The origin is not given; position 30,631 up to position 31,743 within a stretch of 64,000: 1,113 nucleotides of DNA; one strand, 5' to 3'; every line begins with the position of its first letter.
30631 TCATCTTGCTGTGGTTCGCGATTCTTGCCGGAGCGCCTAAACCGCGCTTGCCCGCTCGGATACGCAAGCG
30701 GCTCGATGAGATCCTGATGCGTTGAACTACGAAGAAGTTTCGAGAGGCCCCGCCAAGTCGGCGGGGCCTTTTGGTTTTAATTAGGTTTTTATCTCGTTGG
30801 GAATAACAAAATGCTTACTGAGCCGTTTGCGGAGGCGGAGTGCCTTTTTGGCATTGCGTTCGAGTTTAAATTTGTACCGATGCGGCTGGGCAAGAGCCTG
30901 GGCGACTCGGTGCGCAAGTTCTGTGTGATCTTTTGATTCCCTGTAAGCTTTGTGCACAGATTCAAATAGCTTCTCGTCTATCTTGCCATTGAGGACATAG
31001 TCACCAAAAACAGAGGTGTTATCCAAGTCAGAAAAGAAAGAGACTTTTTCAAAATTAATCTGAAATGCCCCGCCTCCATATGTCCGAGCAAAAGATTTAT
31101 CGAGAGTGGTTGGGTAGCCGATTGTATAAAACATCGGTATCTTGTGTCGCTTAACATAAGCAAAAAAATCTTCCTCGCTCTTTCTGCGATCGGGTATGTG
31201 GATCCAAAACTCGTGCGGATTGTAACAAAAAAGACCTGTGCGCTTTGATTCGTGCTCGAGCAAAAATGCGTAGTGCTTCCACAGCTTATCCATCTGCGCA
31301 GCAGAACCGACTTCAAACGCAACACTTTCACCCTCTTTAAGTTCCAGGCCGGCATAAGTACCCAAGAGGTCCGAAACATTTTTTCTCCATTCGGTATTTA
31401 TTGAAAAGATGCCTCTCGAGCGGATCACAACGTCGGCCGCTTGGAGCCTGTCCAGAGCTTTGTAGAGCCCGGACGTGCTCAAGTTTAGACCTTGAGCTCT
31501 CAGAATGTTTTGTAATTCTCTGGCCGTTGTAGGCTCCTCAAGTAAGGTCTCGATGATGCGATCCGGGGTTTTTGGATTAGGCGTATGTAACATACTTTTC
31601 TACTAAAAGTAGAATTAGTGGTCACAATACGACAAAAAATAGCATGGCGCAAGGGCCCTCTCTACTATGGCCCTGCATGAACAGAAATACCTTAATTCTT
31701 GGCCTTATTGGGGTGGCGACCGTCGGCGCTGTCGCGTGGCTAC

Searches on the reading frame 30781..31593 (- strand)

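Call 67: search_protein_families(library=pfam, proteins=[window:30781-31593:-], max_evalue=0.01)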
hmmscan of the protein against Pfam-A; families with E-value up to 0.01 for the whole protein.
window:30781-31593:- (270 aa): 1 family
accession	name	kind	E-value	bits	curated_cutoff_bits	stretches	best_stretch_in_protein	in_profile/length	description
PF12641.12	Flavodoxin_3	-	0.0056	16.9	27.5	0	129-237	48-147/160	Flavodoxin domain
